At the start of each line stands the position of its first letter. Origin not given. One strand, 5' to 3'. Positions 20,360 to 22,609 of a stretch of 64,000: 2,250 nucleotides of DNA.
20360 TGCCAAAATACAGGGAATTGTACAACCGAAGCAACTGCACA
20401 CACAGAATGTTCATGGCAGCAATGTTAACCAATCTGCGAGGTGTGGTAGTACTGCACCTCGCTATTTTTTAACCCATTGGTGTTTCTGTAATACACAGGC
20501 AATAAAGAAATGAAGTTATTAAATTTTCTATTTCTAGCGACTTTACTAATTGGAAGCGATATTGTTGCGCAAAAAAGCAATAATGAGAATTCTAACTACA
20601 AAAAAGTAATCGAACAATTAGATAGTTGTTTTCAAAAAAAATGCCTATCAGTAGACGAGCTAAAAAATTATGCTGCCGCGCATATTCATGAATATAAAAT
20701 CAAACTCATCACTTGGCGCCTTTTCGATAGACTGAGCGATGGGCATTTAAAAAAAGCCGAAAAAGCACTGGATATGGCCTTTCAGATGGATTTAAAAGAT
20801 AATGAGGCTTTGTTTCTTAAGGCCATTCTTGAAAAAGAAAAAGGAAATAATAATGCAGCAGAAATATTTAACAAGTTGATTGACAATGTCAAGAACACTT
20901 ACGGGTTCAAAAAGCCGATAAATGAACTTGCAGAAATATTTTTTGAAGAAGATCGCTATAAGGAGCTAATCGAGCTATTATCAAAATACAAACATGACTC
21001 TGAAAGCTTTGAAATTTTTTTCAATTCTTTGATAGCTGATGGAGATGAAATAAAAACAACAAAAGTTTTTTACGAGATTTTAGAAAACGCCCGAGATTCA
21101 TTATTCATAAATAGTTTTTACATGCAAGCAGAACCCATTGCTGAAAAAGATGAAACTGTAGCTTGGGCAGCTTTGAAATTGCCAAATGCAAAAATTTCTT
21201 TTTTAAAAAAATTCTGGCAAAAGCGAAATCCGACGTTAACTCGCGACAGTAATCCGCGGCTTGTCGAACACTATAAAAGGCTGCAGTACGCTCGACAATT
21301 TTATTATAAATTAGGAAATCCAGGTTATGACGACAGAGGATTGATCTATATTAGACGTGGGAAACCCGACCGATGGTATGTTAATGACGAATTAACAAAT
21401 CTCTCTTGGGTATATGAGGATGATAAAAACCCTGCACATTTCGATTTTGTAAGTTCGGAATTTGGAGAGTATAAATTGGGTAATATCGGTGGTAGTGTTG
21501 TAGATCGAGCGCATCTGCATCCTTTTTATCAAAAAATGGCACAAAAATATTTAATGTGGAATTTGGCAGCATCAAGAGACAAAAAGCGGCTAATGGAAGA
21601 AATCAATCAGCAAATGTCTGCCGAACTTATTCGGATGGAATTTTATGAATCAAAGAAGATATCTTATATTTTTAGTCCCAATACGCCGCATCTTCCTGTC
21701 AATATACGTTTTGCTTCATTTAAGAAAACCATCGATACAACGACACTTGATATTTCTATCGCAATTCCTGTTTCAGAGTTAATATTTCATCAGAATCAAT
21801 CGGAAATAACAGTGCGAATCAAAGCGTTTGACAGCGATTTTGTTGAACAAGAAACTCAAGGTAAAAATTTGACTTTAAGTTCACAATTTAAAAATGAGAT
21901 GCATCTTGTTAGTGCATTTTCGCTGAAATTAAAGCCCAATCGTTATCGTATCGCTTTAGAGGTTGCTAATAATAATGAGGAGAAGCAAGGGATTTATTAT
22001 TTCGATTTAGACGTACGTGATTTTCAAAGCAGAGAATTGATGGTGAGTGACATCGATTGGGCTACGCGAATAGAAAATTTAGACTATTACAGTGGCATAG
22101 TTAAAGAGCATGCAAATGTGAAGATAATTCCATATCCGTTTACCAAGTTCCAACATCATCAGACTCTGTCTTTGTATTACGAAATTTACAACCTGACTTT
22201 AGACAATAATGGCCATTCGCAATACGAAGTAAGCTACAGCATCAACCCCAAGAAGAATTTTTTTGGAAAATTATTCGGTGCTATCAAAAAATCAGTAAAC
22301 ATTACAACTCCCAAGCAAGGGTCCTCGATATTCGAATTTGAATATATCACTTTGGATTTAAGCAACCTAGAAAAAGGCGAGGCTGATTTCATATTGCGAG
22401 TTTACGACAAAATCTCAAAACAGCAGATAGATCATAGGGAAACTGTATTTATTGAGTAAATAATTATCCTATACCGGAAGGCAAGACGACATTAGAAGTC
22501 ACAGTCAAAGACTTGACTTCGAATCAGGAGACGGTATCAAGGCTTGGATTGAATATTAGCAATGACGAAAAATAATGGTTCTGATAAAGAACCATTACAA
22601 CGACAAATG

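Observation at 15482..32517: Apparently novel class-I-lanthipeptide-type RiPP gene cluster with split LanB, extended LanC, C39-ABC/HlyD export and three precursor genes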

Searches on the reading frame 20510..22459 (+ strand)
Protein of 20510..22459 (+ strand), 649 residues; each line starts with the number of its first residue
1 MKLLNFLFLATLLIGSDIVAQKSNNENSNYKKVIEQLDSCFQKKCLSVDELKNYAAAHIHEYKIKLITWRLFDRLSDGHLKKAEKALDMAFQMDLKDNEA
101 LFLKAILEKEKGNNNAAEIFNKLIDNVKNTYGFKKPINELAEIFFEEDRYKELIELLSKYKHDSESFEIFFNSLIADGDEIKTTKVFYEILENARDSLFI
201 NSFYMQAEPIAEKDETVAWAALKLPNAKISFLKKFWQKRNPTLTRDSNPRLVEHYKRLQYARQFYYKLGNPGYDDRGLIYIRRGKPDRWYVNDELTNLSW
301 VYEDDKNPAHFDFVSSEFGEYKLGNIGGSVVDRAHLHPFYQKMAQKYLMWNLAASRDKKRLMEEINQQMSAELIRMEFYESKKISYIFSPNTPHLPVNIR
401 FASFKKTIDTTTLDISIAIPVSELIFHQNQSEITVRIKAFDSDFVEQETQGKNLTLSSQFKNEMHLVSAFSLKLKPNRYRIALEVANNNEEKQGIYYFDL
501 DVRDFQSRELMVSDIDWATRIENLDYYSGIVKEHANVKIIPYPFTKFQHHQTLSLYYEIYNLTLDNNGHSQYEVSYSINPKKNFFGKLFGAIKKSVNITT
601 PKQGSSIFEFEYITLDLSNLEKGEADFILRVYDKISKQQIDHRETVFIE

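Call 3: search_protein_families(library=pfam, proteins=[window:20510-22459:+], max_evalue=0.01)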
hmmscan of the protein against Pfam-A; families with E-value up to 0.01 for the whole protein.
window:20510-22459:+ (649 aa): 1 family
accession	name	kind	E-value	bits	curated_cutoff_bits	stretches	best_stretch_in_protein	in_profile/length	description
PF20094.4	GWxTD_dom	-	5.7e-07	29.9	26.9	1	225-315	52-141/172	GWxTD domain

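Call 4: search_protein_families(library=ncbifam, proteins=[window:20510-22459:+], max_evalue=0.01)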
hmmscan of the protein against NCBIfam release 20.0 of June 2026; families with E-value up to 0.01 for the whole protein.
window:20510-22459:+ (649 aa): 1 family
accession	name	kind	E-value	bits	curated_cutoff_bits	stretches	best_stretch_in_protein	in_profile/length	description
TIGR04514.1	GWxTD_dom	domain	1.5e-13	51.2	28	1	205-302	4-104/105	GWxTD domain-containing protein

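Call 20: find_homologous_proteins(query=window:20510-22459:+, max_evalue=0.00001)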
Query window:20510-22459:+ (649 aa): 4 proteins with E <= 0.00001 among 8000 candidates.
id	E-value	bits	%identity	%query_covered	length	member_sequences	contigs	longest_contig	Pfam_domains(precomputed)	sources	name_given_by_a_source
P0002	0.0e+0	1458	100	100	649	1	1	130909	PF20094.5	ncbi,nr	ncbi:GWxTD domain-containing protein [bacterium]|nr:GWxTD domain-containing protein [bacterium]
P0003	2.3e-66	243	30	99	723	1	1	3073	PF14559.13,PF13431.13,PF20094.5,PF00515.35,PF13424.13,PF13432.13,PF13428.13,PF13181.13,PF07719.24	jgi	jgi:GWxTD domain-containing protein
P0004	1.9e-57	213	32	58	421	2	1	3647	-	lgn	-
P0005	8.9e-40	155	32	69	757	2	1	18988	PF13431.13,PF23914.2,PF25060.1,PF25062.2,PF13414.13,PF25058.2,PF20094.5,PF13176.13,PF13428.13,PF13374.13,PF14559.13,PF24575.2,PF13371.13,PF00515.35,PF12895.14,PF13424.13,PF21033.5,PF13432.13,PF13181.13,PF07719.24,PF13174.13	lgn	-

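Call 21: find_encoding_contigs(protein=P0005, flank=10000, max_places=4)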
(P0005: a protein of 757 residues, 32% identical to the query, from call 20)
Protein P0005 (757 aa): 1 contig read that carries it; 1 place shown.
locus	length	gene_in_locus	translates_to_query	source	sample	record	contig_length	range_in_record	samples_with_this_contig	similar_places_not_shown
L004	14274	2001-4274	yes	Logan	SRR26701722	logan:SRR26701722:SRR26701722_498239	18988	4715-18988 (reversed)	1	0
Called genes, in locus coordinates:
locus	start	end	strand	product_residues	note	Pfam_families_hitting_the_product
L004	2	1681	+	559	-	?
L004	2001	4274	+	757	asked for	PF07719:TPR_2 (faint), PF13174:TPR_6 (faint), PF13181:TPR_8 (faint), PF13424:TPR_12 (faint), PF00515:TPR_1 (weak), PF23914:TPR_CcmH_CycH (weak), PF25060:ARM_TT21_2nd (weak), PF20094:GWxTD_dom, +13 more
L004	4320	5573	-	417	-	PF02812:ELFV_dehydrog_N, PF00208:ELFV_dehydrog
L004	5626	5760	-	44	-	-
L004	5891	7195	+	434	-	PF00884:Sulfatase, PF01663:Phosphodiest (weak), PF16347:SGSH_C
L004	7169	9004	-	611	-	PF00324:AA_permease, PF03845:Spore_permease (weak), PF13520:AA_permease_2, PF00359:PTS_EIIA_2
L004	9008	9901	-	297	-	PF02470:MlaD, PF28544:Helical_needle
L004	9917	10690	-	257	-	PF02405:MlaE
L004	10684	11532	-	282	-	PF00781:DAGK_cat, PF19279:YegS_C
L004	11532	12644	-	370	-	PF13439:Glyco_transf_4, PF13477:Glyco_trans_4_2 (weak), PF13579:Glyco_trans_4_4, PF00534:Glycos_transf_1, PF13692:Glyco_trans_1_4, PF13524:Glyco_trans_1_2 (weak)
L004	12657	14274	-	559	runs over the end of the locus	PF02310:B12-binding, PF04055:Radical_SAM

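Call 22: find_encoding_contigs(protein=P0003, flank=10000, max_places=4)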
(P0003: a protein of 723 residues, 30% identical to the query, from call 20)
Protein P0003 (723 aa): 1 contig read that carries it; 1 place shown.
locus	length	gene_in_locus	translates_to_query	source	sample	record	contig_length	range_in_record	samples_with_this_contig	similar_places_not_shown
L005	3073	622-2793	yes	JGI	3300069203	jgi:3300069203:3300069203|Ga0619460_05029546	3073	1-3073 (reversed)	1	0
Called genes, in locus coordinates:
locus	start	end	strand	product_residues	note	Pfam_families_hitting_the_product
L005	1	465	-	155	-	?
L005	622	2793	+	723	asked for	PF07719:TPR_2 (faint), PF13424:TPR_12 (faint), PF13428:TPR_14 (faint), PF13431:TPR_17 (faint), PF13432:TPR_16 (faint), PF14559:TPR_19 (faint), PF00515:TPR_1 (faint), PF20094:GWxTD_dom, +1 more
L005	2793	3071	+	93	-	?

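Call 23: find_encoding_contigs(protein=P0004, flank=10000, max_places=4)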
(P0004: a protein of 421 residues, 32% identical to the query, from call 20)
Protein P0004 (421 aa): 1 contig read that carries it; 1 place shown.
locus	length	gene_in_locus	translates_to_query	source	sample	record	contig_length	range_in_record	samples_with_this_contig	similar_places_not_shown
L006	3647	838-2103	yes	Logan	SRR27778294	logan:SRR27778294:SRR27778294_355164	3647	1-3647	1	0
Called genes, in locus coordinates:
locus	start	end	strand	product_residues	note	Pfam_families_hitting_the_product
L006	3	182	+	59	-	?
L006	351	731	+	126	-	-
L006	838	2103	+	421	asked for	-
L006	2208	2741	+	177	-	-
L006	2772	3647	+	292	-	?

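Call 24: search_protein_families(library=pfam, proteins=[L004:2-1681:+, L005:2793-3071:+, L005:1-465:-, L006:3-182:+, L006:351-731:+, L006:2208-2741:+, L006:2772-3647:+], max_evalue=0.01)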
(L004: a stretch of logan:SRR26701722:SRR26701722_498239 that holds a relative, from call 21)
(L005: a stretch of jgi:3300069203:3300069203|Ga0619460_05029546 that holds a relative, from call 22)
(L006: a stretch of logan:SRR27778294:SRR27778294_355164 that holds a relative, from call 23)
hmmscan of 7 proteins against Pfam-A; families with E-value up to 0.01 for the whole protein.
L004:2-1681:+ (559 aa): 5 families
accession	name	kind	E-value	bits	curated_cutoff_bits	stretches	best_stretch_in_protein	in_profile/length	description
PF00963.24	Cohesin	-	5.6e-13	49.7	24.1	1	334-439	12-121/139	Cohesin domain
PF13860.13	FlgD_ig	-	2.4e-07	31.1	27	1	485-548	13-77/79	FlgD Ig-like domain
PF18962.6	Por_Secre_tail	-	3.6e-07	30.8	27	1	476-555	2-73/75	Secretion system C-terminal sorting domain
PF00404.24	Dockerin_1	-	5.9e-07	30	22.9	1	223-292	1-50/57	Dockerin type I domain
PF13585.12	CHU_C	-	0.00054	20.5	27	1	468-552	5-79/86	CHU_C Type IX secretion signal domain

L005:2793-3071:+ (93 aa): 0 families

L005:1-465:- (155 aa): 1 family
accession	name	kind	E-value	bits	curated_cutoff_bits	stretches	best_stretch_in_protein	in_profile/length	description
PF01008.23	IF-2B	-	1.1e-17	64.6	22.4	1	44-155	2-115/280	Initiation factor 2 subunit family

L006:3-182:+ (59 aa): 1 family
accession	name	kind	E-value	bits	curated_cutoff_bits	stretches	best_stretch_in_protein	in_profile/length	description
PF14028.11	Lant_dehydr_C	-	1.6e-05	25.6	24.4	1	11-49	215-254/255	Lantibiotic biosynthesis dehydratase C-term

L006:351-731:+ (126 aa): 0 families

L006:2208-2741:+ (177 aa): 0 families

L006:2772-3647:+ (292 aa): 1 family
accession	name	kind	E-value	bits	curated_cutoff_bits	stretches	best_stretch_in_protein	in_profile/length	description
PF05147.19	LANC_like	-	2.5e-28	99.1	23.2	1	45-291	4-233/350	Lanthionine synthetase C-like protein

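Call 34: search_solved_structures(query=window:20510-22459:+, max_evalue=1, show_alignments=0)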
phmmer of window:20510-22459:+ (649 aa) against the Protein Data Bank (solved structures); distinct sequences matched with E-value up to 1: 1.
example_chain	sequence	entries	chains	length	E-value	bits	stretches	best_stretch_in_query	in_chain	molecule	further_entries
1pk1_A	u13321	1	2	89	0.95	11.1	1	440-485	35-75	Polyhomeotic-proximal chromatin protein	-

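Call 45: predict_structure(alignment_id=A2)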
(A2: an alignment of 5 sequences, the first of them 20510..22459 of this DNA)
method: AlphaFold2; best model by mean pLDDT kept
length: 649 residues; sequences in the alignment: 5
mean_pLDDT: 58.8   pTM: 0.34
mean pLDDT of the five models: 58.8, 58.6, 58.1, 57.2, 56.5
residues with pLDDT >= 90: 6; 70-90: 234; 50-70: 164; < 50: 245
segments of 3 or more residues with pLDDT < 50: 1-28, 67-76, 129-132, 241-344, 369-388, 402-406, 463-466, 503-555, 584-591, 606-610
pLDDT, mean of each block of 10 residues (from residue 1): 26 27 36 81 84 83 58 55 89 80 84 81 68 64 73 78 60 61 67 68 60 80 84 70 38 42 35 31 36 40 37 40 33 33 48 60 57 34 42 62 52 63 76 86 82 75 54 73 83 70 41 27 25 29 30 51 72 83 50 69 57 64 76 81 65
secondary structure, 60 per line:
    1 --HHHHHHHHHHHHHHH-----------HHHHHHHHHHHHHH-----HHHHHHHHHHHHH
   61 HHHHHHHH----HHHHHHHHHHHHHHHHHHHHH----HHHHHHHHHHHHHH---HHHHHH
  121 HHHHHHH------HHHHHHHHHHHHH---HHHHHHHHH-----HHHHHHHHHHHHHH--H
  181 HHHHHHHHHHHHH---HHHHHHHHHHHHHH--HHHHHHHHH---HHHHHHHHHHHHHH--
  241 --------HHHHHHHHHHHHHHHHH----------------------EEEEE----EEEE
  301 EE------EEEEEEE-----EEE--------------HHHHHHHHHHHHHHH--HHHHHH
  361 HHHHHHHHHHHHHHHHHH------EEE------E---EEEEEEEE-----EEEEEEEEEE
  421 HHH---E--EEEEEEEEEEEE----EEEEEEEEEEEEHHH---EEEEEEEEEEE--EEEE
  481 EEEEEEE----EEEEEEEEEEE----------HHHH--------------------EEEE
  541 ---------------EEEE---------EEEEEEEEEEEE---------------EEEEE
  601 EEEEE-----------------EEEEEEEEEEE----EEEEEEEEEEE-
elements in order (helices of 4 or more, strands of 3 or more residues): H3-17 H29-42 H48-68 H73-93 H98-111 H115-127 H134-146 H150-158 H164-177 H180-193 H197-210 H213-221 H225-238 H249-265 E288-292 E297-302 E309-315 E321-323 H338-352 H355-378 E385-387 E398-405 E411-420 E430-441 E446-457 E464-474 E477-487 E492-502 H513-516 E537-540 E556-559 E569-580 E596-605 E623-633 E638-648

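Call 50: find_homologous_proteins(query=A2, max_evalue=1e-10)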
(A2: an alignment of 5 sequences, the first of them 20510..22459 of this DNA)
Query A2 (5 sequences) (649 aa, profile of the alignment): 9 proteins with E <= 1e-10 among 8000 candidates.
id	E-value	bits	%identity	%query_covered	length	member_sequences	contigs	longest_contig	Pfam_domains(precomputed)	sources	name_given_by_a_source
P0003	0.0e+0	1012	30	99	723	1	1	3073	PF14559.13,PF13431.13,PF20094.5,PF00515.35,PF13424.13,PF13432.13,PF13428.13,PF13181.13,PF07719.24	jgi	jgi:GWxTD domain-containing protein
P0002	7.7e-282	955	100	100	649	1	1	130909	PF20094.5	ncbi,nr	ncbi:GWxTD domain-containing protein [bacterium]|nr:GWxTD domain-containing protein [bacterium]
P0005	3.2e-279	946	32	69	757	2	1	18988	PF13431.13,PF23914.2,PF25060.1,PF25062.2,PF13414.13,PF25058.2,PF20094.5,PF13176.13,PF13428.13,PF13374.13,PF14559.13,PF24575.2,PF13371.13,PF00515.35,PF12895.14,PF13424.13,PF21033.5,PF13432.13,PF13181.13,PF07719.24,PF13174.13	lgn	-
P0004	2.8e-154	534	32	58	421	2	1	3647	-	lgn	-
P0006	1.5e-17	82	43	2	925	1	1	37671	PF16068.11,PF25060.1,PF13414.13,PF16918.12,PF12569.15,PF09613.17,PF13374.13,PF24575.2,PF02259.30,PF00515.35,PF13424.13,PF13429.13,PF14561.13,PF07719.24,PF13174.13,PF25063.1,PF13431.13,PF23914.2,PF25062.2,PF25058.2,PF23300.4,PF13176.13,PF13428.13,PF25064.2,PF14559.13,PF13371.13,PF12895.14,PF13432.13,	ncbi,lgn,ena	-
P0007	7.9e-15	73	50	2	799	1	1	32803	PF25060.1,PF13414.13,PF01535.27,PF13374.13,PF24575.2,PF25068.3,PF00515.35,PF13424.13,PF13429.13,PF14561.13,PF07719.24,PF13174.13,PF20308.5,PF25063.1,PF13431.13,PF23914.2,PF25062.2,PF20225.5,PF25058.2,PF13176.13,PF13428.13,PF25064.2,PF14559.13,PF13371.13,PF12895.14,PF13432.13,PF09295.17,PF13181.13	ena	-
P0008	1.1e-12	66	40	7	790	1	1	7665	PF25060.1,PF13414.13,PF21545.4,PF12569.15,PF09613.17,PF23241.2,PF13374.13,PF24575.2,PF25068.3,PF00515.35,PF13424.13,PF14561.13,PF07719.24,PF13174.13,PF20308.5,PF25063.1,PF14853.13,PF13431.13,PF23914.2,PF25062.2,PF20225.5,PF25058.2,PF13176.13,PF13428.13,PF25064.2,PF14559.13,PF13371.13,PF26725.1,PF228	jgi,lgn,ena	-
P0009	1.0e-11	62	33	13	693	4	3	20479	PF14559.13,PF23914.2,PF20094.5,PF00515.35,PF12895.14,PF13432.13,PF13428.13,PF07719.24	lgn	-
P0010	2.5e-11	61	83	2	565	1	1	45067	PF25060.1,PF13414.13,PF12569.15,PF13374.13,PF07721.21,PF24575.2,PF11846.15,PF00515.35,PF13424.13,PF13429.13,PF14561.13,PF07719.24,PF13174.13,PF25063.1,PF13431.13,PF23914.2,PF25062.2,PF13176.13,PF13428.13,PF04733.21,PF25064.2,PF14559.13,PF13371.13,PF17874.8,PF12895.14,PF21033.5,PF13432.13,PF13181.13,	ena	-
